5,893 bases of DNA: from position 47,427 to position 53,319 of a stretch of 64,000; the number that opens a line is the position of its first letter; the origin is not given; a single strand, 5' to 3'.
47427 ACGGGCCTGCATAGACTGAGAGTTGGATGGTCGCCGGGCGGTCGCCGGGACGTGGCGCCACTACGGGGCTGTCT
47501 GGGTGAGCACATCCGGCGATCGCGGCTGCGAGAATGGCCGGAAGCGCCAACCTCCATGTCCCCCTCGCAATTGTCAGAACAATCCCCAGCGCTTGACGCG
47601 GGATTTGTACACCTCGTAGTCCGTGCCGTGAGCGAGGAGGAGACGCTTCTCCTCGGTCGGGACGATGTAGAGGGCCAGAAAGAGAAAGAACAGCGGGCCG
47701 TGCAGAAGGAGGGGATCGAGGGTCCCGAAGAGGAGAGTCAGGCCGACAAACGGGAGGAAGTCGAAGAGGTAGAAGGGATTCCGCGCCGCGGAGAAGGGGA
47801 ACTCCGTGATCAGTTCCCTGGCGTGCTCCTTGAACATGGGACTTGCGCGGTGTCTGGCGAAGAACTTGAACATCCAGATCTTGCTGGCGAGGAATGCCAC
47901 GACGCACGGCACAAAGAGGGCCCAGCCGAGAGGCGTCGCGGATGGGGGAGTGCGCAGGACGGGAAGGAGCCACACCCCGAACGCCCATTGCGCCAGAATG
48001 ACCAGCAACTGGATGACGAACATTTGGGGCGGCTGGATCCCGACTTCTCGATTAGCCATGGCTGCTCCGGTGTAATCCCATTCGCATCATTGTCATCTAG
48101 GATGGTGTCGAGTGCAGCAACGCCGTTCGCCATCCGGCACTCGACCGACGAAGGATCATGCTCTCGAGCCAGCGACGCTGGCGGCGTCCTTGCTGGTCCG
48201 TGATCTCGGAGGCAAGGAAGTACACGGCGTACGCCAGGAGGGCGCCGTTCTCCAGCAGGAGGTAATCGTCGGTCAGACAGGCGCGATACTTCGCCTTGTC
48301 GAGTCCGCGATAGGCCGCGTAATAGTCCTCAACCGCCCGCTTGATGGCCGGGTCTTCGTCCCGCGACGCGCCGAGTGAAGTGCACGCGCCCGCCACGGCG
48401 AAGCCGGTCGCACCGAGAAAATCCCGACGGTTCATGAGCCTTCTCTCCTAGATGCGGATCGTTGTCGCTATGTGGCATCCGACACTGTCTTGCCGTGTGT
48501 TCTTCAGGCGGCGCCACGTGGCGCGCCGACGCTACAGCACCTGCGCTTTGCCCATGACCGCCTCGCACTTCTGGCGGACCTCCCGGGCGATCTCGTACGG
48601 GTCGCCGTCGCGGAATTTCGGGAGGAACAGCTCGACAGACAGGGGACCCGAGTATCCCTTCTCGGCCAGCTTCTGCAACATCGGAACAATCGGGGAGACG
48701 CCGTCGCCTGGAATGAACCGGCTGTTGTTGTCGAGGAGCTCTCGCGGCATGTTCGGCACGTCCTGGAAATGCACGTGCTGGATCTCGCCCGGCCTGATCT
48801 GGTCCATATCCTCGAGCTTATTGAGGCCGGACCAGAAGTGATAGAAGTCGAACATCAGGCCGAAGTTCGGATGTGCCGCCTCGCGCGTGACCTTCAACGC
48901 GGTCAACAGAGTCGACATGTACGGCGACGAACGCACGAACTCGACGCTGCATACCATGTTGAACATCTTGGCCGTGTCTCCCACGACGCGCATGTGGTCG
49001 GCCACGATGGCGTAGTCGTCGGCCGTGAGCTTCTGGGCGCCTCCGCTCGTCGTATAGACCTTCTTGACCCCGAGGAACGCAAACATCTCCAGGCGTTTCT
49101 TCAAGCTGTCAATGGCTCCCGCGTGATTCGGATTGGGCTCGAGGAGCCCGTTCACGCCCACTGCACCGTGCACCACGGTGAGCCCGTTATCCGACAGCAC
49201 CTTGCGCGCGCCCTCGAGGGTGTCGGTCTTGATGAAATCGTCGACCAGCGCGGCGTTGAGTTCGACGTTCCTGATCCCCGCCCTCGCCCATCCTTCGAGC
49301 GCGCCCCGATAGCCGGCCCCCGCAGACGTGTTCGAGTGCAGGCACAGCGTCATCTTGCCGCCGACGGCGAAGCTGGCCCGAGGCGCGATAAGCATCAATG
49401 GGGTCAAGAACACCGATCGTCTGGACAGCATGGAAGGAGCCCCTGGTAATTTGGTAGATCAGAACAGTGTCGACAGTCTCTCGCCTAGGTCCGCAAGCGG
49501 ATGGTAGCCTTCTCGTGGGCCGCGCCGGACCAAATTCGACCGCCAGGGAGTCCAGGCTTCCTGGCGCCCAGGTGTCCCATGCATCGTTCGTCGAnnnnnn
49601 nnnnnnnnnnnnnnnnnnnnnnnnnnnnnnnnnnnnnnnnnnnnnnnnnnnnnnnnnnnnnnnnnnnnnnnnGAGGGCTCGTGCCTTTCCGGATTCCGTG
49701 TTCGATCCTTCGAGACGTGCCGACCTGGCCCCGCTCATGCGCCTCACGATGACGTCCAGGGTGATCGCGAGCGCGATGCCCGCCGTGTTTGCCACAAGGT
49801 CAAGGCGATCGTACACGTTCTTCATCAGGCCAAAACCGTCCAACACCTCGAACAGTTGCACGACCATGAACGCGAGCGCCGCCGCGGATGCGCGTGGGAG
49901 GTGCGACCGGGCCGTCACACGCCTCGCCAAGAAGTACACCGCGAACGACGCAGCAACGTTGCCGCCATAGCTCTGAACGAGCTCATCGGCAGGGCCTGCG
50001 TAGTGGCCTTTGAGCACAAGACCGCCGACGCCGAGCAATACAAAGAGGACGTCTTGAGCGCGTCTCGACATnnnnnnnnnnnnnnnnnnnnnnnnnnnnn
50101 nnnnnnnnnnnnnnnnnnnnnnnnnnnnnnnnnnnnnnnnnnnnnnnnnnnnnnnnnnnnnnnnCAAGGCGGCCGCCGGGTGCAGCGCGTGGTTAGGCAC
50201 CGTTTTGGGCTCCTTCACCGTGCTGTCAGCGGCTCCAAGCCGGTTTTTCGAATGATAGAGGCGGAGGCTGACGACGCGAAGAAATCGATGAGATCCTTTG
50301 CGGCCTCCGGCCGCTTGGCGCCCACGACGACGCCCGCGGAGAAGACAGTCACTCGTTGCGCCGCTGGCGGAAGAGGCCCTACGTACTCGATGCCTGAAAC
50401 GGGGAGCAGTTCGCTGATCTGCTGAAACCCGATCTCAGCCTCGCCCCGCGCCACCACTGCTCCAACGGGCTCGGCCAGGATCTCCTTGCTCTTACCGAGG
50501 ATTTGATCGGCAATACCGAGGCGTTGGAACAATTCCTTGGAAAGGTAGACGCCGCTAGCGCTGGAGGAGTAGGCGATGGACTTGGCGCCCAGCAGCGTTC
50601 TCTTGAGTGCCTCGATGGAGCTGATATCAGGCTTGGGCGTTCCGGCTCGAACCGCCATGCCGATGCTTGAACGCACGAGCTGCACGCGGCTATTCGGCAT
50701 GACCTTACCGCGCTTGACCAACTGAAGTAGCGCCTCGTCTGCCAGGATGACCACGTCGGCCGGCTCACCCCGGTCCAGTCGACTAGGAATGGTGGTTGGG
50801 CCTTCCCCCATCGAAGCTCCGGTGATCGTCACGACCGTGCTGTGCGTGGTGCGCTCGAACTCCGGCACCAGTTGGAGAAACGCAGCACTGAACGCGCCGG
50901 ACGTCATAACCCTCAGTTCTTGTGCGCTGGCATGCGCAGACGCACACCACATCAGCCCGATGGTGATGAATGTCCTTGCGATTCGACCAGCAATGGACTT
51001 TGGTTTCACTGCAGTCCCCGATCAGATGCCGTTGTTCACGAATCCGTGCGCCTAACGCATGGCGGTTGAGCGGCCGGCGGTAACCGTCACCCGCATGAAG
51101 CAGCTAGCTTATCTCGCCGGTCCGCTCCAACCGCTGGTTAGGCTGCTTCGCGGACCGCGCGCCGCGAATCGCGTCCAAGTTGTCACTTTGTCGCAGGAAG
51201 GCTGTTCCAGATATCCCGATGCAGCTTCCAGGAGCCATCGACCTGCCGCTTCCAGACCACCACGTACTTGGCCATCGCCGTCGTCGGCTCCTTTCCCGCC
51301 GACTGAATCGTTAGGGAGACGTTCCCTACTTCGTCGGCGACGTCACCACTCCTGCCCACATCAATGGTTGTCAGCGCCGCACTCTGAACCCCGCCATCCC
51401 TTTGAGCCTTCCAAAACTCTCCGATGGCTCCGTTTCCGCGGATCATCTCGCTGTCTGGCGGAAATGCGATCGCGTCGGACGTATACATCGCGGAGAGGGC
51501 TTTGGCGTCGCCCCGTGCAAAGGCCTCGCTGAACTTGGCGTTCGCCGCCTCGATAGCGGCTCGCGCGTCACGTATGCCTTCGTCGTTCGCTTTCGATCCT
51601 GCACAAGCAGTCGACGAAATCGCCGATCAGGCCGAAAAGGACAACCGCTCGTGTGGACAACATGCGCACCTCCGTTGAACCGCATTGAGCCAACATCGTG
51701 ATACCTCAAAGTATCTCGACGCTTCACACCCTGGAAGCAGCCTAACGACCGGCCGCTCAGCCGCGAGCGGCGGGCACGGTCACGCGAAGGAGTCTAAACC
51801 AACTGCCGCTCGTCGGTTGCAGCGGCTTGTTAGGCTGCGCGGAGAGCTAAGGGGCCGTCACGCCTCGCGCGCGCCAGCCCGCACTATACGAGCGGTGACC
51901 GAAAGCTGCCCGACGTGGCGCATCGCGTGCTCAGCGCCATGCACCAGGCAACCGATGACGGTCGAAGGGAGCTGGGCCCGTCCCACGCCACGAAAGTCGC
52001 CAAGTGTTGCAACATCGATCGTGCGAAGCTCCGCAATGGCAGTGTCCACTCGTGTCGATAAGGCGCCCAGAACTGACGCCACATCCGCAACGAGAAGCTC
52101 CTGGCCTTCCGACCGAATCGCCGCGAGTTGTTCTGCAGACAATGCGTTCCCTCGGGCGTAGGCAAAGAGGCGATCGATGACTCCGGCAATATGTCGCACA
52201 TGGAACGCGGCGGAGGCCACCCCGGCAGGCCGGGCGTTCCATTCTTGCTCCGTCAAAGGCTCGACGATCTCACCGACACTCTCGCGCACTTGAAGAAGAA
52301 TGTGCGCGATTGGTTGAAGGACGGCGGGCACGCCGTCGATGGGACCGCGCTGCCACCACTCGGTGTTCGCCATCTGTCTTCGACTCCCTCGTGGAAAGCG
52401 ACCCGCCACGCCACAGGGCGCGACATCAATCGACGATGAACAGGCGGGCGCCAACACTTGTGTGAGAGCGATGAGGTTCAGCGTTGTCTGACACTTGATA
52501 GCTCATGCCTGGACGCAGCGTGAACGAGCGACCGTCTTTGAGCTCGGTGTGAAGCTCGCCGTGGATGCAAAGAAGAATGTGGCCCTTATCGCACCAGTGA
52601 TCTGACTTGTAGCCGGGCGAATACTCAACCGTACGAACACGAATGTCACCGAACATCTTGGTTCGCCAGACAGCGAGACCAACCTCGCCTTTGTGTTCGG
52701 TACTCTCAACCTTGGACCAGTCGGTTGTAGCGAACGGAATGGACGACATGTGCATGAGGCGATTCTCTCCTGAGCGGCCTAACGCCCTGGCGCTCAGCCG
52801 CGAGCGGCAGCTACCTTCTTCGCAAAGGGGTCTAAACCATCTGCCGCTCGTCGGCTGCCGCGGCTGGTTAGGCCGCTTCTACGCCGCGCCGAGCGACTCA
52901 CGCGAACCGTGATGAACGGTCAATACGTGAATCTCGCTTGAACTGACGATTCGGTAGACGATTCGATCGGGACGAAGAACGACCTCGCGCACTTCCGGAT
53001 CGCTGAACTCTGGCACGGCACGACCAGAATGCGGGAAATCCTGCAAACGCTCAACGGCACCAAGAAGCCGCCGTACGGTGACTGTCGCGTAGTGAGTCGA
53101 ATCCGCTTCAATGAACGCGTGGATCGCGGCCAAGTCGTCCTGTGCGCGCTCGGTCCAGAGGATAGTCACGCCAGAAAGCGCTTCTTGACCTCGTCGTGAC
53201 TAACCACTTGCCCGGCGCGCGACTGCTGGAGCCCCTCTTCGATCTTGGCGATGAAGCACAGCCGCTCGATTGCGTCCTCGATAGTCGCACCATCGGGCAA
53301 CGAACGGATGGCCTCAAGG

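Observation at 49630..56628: Sedentary-type chromosomal integron: intI plus eight cassettes with a homogeneous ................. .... family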

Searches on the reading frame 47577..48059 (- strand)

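Call 32: search_protein_families(library=pfam, proteins=[window:47577-48059:-], max_evalue=0.01)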
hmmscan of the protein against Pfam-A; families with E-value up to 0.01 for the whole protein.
seq(161 aa): 1 family
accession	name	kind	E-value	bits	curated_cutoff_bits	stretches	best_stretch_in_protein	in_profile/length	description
PF04191.18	PEMT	-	2.9e-06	28.1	25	1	73-130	32-89/105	Phospholipid methyltransferase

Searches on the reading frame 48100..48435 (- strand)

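Call 32: search_protein_families(library=pfam, proteins=[window:48100-48435:-], max_evalue=0.01)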
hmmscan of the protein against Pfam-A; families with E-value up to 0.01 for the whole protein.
seq(112 aa): 1 family
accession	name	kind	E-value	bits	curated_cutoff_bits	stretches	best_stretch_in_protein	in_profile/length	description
PF13474.12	SnoaL_3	-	0.0049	17.7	22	0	31-108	1-82/121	SnoaL-like domain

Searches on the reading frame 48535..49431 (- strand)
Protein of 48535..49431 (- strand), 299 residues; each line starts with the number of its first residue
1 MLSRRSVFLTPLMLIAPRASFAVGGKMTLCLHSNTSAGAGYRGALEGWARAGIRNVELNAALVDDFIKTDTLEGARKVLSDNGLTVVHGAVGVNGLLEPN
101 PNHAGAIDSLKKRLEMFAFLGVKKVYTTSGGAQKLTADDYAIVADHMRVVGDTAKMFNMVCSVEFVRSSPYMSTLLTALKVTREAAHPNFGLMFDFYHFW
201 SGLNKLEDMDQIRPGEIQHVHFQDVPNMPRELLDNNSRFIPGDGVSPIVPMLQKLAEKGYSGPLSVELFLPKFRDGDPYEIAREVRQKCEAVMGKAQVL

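Call 32: search_protein_families(library=pfam, proteins=[window:48535-49431:-], max_evalue=0.01)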
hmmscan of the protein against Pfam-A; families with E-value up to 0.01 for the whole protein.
seq(299 aa): 1 family
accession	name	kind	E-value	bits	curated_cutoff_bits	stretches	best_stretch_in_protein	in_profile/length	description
PF01261.30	AP_endonuc_2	-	1.3e-24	87.7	31.1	1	50-277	6-234/249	Xylose isomerase-like TIM barrel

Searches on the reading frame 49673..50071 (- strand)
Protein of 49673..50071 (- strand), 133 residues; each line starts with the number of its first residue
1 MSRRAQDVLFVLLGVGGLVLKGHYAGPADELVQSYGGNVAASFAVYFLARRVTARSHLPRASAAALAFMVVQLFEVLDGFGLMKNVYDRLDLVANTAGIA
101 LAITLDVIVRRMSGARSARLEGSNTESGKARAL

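Call 32: search_protein_families(library=pfam, proteins=[window:49673-50071:-], max_evalue=0.01)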
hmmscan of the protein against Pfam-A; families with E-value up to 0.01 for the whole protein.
seq(133 aa): 1 family
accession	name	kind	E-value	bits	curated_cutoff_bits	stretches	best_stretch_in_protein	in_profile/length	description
PF04892.17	VanZ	-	0.0062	17.6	30.1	1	36-105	56-121/126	VanZ like family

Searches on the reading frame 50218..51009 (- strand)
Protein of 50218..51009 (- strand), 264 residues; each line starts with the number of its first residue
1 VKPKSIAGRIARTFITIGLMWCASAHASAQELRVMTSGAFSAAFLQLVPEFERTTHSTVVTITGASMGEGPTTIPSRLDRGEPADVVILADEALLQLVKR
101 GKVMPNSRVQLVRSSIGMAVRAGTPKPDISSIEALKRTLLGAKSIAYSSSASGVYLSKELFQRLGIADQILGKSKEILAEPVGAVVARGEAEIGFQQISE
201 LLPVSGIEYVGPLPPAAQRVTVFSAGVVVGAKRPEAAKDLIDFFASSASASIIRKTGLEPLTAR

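Call 8: search_protein_families(library=pfam, proteins=[window:50218-51009:-], max_evalue=0.01)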
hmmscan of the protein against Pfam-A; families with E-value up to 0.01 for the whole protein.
seq(264 aa): 2 families
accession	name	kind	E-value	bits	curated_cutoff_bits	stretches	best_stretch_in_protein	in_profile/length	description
PF13531.11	SBP_bac_11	-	2.9e-41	142.2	25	1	32-258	1-226/227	Bacterial extracellular solute-binding protein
PF01547.30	SBP_bac_1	-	1.1e-07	32.6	26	1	42-173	8-129/307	Bacterial extracellular solute-binding protein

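Call 33: search_protein_families(library=ncbifam, proteins=[window:50218-51009:-], max_evalue=0.01)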
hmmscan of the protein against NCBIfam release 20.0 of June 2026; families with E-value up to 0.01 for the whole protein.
seq(264 aa): 2 families
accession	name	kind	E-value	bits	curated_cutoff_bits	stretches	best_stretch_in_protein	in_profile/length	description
TIGR01256.1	modA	equivalog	3.4e-11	43.5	62.5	1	40-257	4-217/217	molybdate ABC transporter substrate-binding protein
NF007958.0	PRK10677.1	equivalog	2e-08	33.6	253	1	12-259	7-254/256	molybdate ABC transporter substrate-binding protein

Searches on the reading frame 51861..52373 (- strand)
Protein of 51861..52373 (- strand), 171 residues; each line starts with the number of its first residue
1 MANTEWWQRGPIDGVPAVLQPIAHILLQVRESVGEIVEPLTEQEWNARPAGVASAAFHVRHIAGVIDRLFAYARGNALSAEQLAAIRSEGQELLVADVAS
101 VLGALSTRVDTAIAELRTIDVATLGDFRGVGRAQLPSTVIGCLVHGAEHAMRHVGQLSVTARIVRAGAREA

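Call 8: search_protein_families(library=pfam, proteins=[window:51861-52373:-], max_evalue=0.01)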
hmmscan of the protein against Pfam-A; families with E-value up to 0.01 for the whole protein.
seq(171 aa): 2 families
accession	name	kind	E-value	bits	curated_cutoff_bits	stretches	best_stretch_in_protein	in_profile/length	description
PF12867.12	DinB_2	-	8.3e-16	59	24.8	1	27-157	3-128/128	DinB superfamily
PF04978.18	MST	-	3.5e-05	24.7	27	1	24-158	4-141/149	Mycothiol-S-transferase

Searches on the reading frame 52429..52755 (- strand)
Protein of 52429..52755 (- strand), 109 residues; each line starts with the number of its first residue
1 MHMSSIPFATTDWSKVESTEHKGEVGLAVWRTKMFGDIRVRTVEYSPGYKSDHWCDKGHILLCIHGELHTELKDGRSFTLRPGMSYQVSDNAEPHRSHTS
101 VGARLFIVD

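Call 8: search_protein_families(library=pfam, proteins=[window:52429-52755:-], max_evalue=0.01)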
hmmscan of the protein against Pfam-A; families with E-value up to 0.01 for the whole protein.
seq(109 aa): 1 family
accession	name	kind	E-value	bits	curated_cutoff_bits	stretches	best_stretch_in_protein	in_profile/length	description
PF07883.17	Cupin_2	-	0.0024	18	27.2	1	43-97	3-56/70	Cupin domain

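Call 33: search_protein_families(library=ncbifam, proteins=[window:52429-52755:-], max_evalue=0.01)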
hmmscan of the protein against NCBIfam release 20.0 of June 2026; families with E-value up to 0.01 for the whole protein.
seq(109 aa): 1 family
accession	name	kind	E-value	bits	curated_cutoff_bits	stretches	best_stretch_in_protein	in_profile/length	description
NF038084.1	DHCW_cupin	hypoth_equivalog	3.4e-53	178.2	70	1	5-109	2-106/106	DHCW motif cupin fold protein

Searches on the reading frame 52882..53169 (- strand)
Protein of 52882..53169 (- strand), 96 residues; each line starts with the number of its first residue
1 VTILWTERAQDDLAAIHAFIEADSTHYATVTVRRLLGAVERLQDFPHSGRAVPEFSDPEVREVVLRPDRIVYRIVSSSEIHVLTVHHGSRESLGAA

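Call 8: search_protein_families(library=pfam, proteins=[window:52882-53169:-], max_evalue=0.01)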
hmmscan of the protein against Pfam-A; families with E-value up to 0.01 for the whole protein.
seq(96 aa): 1 family
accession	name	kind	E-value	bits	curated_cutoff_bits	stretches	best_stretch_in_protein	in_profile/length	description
PF05016.21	ParE_toxin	-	2.7e-14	53.9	23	1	3-90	1-87/89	ParE toxin of type II toxin-antitoxin system, parDE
